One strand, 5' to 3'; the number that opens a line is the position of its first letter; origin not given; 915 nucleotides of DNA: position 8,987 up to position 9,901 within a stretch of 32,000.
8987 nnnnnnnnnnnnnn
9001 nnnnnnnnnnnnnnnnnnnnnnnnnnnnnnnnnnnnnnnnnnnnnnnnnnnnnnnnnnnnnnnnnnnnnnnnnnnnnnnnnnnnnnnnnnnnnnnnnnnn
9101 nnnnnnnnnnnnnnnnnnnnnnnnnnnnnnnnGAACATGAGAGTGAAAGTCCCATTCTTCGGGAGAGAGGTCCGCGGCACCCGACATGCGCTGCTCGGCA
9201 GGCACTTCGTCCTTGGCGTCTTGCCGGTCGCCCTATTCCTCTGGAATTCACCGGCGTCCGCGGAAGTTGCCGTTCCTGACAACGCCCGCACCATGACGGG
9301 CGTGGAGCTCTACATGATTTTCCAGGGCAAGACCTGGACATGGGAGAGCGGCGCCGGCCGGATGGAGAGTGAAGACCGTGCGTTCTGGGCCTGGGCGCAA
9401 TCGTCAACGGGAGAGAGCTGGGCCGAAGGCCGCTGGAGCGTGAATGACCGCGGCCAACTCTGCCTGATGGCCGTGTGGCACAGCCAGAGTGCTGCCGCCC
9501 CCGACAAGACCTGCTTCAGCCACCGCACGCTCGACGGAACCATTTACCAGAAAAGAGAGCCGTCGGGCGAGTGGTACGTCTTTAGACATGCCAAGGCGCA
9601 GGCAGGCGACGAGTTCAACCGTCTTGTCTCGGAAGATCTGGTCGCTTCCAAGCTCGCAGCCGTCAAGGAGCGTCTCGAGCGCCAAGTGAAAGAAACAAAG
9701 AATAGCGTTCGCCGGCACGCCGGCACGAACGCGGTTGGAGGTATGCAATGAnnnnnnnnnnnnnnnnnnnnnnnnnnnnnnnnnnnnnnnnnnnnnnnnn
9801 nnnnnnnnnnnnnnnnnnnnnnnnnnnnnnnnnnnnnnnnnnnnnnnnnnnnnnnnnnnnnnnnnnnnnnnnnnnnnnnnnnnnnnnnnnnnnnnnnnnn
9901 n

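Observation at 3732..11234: c-di-GMP/AraC-controlled pentose polysaccharide locus (cuxR + uxs1-uxe-apsS-apsH1-apsE-apsH2)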

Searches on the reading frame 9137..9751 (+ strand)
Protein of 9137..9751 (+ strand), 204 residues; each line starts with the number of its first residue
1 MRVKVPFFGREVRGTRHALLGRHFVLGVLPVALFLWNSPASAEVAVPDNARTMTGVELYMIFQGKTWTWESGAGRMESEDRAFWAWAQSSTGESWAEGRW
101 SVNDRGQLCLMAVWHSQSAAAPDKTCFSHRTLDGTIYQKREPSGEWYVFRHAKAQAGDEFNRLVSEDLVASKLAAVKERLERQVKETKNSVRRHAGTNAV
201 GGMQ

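Call 3: search_protein_families(library=pfam, proteins=[window:9137-9751:+], max_evalue=0.01)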
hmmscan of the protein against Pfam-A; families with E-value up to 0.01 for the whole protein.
window:9137-9751:+ (204 aa): 1 family
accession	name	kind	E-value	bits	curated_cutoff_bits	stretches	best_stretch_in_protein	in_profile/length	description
PF06191.17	DUF995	-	3.7e-58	195.7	20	1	32-169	2-140/140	Protein of unknown function (DUF995)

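Call 21: search_solved_structures(query=window:9137-9751:+, max_evalue=10)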
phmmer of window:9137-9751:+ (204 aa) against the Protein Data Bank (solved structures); distinct sequences matched with E-value up to 10: 0.

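Call 26: find_homologous_proteins(query=window:9137-9751:+, max_evalue=0.00001)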
Query window:9137-9751:+ (204 aa): 140 proteins with E <= 0.00001 among 368 candidates; the best 120 are listed.
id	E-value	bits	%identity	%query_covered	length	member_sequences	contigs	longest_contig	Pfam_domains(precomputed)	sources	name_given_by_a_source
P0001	1.1e-133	461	100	100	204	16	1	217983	PF06191.18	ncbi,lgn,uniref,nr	ncbi:DUF995 domain-containing protein [Sinorhizobium meliloti]|uniref:DUF995 domain-containing prote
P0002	2.6e-131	453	98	100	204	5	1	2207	PF06191.18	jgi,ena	jgi:hypothetical protein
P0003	1.7e-130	451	97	100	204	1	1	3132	PF06191.18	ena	-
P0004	5.1e-126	436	94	100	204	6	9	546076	PF06191.18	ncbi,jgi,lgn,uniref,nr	ncbi:DUF995 domain-containing protein [Sinorhizobium meliloti]|jgi:hypothetical protein|uniref:DUF99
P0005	1.3e-122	425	91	100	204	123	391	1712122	PF06191.18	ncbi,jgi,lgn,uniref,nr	ncbi:DUF995 domain-containing protein [Sinorhizobium meliloti]|jgi:hypothetical protein|uniref:DUF99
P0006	1.2e-121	422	92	100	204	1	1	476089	PF06191.18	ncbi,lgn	-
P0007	1.5e-119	415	90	100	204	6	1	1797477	PF06191.18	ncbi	ncbi:DUF995 domain-containing protein [Ensifer sp. D2-11]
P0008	1.7e-111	389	85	100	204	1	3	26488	PF06191.18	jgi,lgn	jgi:hypothetical protein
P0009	1.9e-102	359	80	100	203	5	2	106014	PF06191.18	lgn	-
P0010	3.4e-102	358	80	100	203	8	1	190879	PF06191.18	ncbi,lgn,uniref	ncbi:DUF995 domain-containing protein [Sinorhizobium sp. 22678]|uniref:DUF995 domain-containing prot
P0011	9.7e-102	357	81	100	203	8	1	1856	PF06191.18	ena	-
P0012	9.2e-94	331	72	100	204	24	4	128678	PF06191.18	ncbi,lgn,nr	ncbi:DUF995 domain-containing protein [Sinorhizobium medicae]|nr:DUF995 domain-containing protein [S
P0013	1.4e-93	330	72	100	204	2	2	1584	PF06191.18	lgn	-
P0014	3.1e-91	323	72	100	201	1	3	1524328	PF06191.18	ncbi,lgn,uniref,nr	ncbi:DUF995 domain-containing protein [Sinorhizobium arboris]|uniref:DUF995 domain-containing protei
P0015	8.1e-80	285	63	100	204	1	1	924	PF06191.18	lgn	-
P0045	4.2e-46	175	53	71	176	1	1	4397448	PF06191.18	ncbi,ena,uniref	ncbi:DUF995 domain-containing protein [Aestuariivirga sp.]|uniref:DUF995 domain-containing protein n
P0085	5.8e-42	162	54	62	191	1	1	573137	PF06191.18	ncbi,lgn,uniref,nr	ncbi:DUF995 domain-containing protein [Kaistia adipata]|uniref:DUF995 domain-containing protein n=1 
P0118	1.6e-35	141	46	62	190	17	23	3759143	PF06191.18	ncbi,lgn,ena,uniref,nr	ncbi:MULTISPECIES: DUF995 domain-containing protein [Brucella/Ochrobactrum group]|uniref:DUF995 doma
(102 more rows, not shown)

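Call 32: search_protein_families(library=ncbifam, proteins=[window:9137-9751:+], max_evalue=0.01)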
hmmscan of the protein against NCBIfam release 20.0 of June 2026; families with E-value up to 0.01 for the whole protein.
window:9137-9751:+ (204 aa): 0 families

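Call 44: predict_structure(alignment_id=A1)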
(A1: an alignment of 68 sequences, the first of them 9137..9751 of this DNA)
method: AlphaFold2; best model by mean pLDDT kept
length: 204 residues; sequences in the alignment: 68
mean_pLDDT: 81.3   pTM: 0.68
mean pLDDT of the five models: 81.3, 80.6, 80.2, 79.3, 79.1
residues with pLDDT >= 90: 129; 70-90: 18; 50-70: 16; < 50: 41
segments of 3 or more residues with pLDDT < 50: 1-30, 32-37, 202-204
pLDDT, mean of each block of 10 residues (from residue 1): 38 41 44 46 82 98 97 97 96 96 97 94 97 97 94 95 97 94 82 59 44
secondary structure, 60 per line:
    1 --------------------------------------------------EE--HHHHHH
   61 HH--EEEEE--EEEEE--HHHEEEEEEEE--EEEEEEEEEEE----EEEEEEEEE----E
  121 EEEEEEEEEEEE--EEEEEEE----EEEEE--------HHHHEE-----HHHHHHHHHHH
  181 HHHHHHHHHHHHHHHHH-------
elements in order: H55-62 E65-69 E72-76 E82-89 E92-102 E107-115 E120-132 E135-141 E146-150 H159-162 H170-197

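Call 47: fold_search(model_id=the predicted structure, library=pdb)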
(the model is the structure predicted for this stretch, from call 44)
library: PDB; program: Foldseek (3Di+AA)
matches with E <= 10: 612; with E <= 0.001: 0
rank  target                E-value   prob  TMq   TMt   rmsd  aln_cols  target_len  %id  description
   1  1wlc                  1.6e-01  0.13  0.13  0.19  13.0       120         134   16  Congerin II Y16S/T88I double mutant (released 2005-06-07)
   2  1wlw_A                1.9e-01  0.14  0.13  0.19  12.8       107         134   17  Congerin II Y16S single mutant (released 2005-06-07)
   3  1thq                  2.9e-01  0.28  0.20  0.25   7.9       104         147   12  Crystal Structure of Outer Membrane Enzyme PagP (released 2004-08-10)
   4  3hty_A                3.2e-01  0.60  0.25  0.47   5.7        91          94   11  Crystal structure of a lipocalin-like protein (BT_0869) from Bacteroides thetaiotaomicron VPI-5482 at 1.95 A resolutio (released 2009-07-07)
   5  3ebk_A                3.4e-01  0.33  0.29  0.34  16.1       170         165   14  Crystal structure of major allergens, Bla g 4 from cockroaches (released 2008-12-02)
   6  1u18_A                3.6e-01  0.54  0.32  0.35   7.8       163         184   13  1.96 A Crystal structure of H60C mutant of nitrophorin complexed with histamine (released 2005-07-26)
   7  1u17_A                3.8e-01  0.47  0.31  0.34   7.8       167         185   11  1.7 A Crystal structure of H60C mutant of Nitrophorin I. Heme complexed with two molecules imidazole (released 2005-07-26)
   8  4q27_A                4.0e-01  0.11  0.13  0.20  13.8       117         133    7  Galectin-1 in Complex with a Click-Activated N-Acetyllactosamine (released 2015-10-07)
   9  1mm4_MODEL_1_A        4.0e-01  0.09  0.17  0.19   8.3       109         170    9  Solution NMR structure of the outer membrane enzyme PagP in DPC micelles (released 2002-09-13)
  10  2lfo_MODEL_1_A        4.7e-01  0.13  0.17  0.24  11.2        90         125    7  NMR structure of cl-BABP/SS complexed with glycochenodeoxycholic and glycocholic acids (released 2012-07-11)
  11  1wld_A                4.7e-01  0.08  0.13  0.18  13.1       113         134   15  Congerin II T88I single mutant (released 2005-06-07)
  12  1sxx                  5.0e-01  0.18  0.24  0.26  13.1       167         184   16  1.0 A Crystal Structure of D129A/L130A Mutant of Nitrophorin 4 Complexed with Nitric Oxide (released 2004-06-08)
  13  6ubo_A                5.0e-01  0.12  0.23  0.27  15.4       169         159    8  Fluorogen Activating Protein Dib1 (released 2020-09-16)
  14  1u8e_B                5.3e-01  0.08  0.14  0.06  15.6       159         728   11  HUMAN DIPEPTIDYL PEPTIDASE IV/CD26 MUTANT Y547F (released 2004-08-17)
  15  4hfo_A                5.6e-01  0.25  0.30  0.31   9.9       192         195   11  Biogenic amine-binding protein selenomethionine derivative (released 2013-01-02)
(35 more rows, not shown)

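Call 62: find_encoding_contigs(protein=P0045, flank=8000, max_places=1)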
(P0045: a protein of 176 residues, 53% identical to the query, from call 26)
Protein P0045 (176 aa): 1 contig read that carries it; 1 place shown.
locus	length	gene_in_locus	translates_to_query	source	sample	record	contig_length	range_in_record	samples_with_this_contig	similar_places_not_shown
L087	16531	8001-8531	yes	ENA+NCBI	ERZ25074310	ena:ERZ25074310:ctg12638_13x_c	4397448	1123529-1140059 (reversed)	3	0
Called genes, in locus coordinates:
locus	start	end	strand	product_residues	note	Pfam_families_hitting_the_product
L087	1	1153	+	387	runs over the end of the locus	PF01321:Creatinase_N, PF00557:Peptidase_M24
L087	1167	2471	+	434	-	PF07992:Pyr_redox_2 (faint), PF00070:Pyr_redox (faint), PF00890:FAD_binding_2 (faint), PF01266:DAO, PF01494:FAD_binding_3 (weak), PF12831:FAD_oxidored (weak)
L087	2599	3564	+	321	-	PF00248:Aldo_ket_red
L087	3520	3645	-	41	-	-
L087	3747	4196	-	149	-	PF14534:DUF4440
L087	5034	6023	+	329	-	PF01073:3Beta_HSD, PF01370:Epimerase, PF02719:Polysacc_synt_2, PF04321:RmlD_sub_bind, PF07993:NAD_binding_4 (faint), PF13460:NAD_binding_10 (weak), PF16363:GDP_Man_Dehyd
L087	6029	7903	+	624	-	PF13506:Glyco_transf_21, PF13641:Glyco_tranf_2_3, PF13632:Glyco_trans_2_3, PF03552:Cellulose_synt (weak)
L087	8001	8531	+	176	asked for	PF06191:DUF995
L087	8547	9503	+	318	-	-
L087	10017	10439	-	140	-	PF06081:ArAE_1, PF13515:FUSC_2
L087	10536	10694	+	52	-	-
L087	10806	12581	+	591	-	-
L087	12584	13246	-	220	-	PF01988:VIT1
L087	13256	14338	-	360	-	PF01699:Na_Ca_ex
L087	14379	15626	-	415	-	PF03616:Glt_symporter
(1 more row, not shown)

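Call 63: find_encoding_contigs(protein=P0118, flank=8000, max_places=1)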
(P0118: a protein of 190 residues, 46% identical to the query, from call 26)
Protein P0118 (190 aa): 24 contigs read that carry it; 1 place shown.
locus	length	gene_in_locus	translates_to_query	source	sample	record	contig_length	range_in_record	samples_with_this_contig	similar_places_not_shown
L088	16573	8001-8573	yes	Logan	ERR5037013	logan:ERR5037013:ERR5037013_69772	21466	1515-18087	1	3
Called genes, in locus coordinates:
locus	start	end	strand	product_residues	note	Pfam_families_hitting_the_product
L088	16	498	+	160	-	-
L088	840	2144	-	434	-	PF07690:MFS_1, PF12832:MFS_1_like (weak)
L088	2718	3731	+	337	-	PF01073:3Beta_HSD (weak), PF01370:Epimerase, PF04321:RmlD_sub_bind (weak), PF07993:NAD_binding_4 (faint), PF16363:GDP_Man_Dehyd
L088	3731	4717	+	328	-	PF01073:3Beta_HSD, PF01370:Epimerase, PF02719:Polysacc_synt_2, PF04321:RmlD_sub_bind, PF07993:NAD_binding_4 (faint), PF13460:NAD_binding_10 (weak), PF16363:GDP_Man_Dehyd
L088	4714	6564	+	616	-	PF13641:Glyco_tranf_2_3, PF13506:Glyco_transf_21, PF13632:Glyco_trans_2_3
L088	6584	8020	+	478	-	PF03721:UDPG_MGDP_dh_N, PF03807:F420_oxidored (faint), PF00984:UDPG_MGDP_dh, PF03720:UDPG_MGDP_dh_C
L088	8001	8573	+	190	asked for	PF06191:DUF995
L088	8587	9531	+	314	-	PF02156:Glyco_hydro_26 (weak)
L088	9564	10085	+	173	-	PF06191:DUF995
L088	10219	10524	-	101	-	-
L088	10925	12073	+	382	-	PF12833:HTH_18, PF00165:HTH_AraC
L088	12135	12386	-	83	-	-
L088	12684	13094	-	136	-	PF12200:DUF3597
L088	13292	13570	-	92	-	-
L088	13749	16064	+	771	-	PF19312:NtrY_N, PF00672:HAMP, PF00989:PAS (weak), PF13426:PAS_9 (faint), PF00512:HisKA, PF02518:HATPase_c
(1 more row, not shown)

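Call 64: find_encoding_contigs(protein=P0085, flank=8000, max_places=1)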
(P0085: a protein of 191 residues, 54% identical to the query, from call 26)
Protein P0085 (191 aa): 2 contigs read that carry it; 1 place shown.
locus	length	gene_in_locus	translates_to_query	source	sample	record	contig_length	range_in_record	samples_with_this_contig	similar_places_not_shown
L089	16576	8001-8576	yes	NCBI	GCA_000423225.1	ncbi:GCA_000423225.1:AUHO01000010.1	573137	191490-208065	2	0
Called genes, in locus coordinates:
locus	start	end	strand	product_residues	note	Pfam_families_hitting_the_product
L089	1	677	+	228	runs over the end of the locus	PF00535:Glycos_transf_2, PF10111:Glyco_tranf_2_2, PF13641:Glyco_tranf_2_3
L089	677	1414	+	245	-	PF00535:Glycos_transf_2 (weak)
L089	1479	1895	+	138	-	-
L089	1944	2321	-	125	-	PF01261:AP_endonuc_2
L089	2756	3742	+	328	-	PF01370:Epimerase, PF04321:RmlD_sub_bind (weak), PF01073:3Beta_HSD, PF07993:NAD_binding_4 (faint), PF16363:GDP_Man_Dehyd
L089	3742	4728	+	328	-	PF01073:3Beta_HSD, PF01370:Epimerase, PF02719:Polysacc_synt_2, PF04321:RmlD_sub_bind, PF13460:NAD_binding_10 (weak), PF16363:GDP_Man_Dehyd, PF07993:NAD_binding_4 (weak)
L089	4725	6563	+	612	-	PF13506:Glyco_transf_21, PF13641:Glyco_tranf_2_3, PF13632:Glyco_trans_2_3, PF03552:Cellulose_synt (weak)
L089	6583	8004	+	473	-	PF03721:UDPG_MGDP_dh_N, PF03807:F420_oxidored (faint), PF00984:UDPG_MGDP_dh, PF03720:UDPG_MGDP_dh_C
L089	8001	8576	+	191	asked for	PF06191:DUF995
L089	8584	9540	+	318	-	PF02156:Glyco_hydro_26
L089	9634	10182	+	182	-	PF06191:DUF995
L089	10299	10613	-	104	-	-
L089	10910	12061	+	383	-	PF12833:HTH_18, PF00165:HTH_AraC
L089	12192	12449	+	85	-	-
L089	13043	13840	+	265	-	PF09339:HTH_IclR, PF12802:MarR_2 (weak), PF01978:TrmB (weak), PF01614:IclR_C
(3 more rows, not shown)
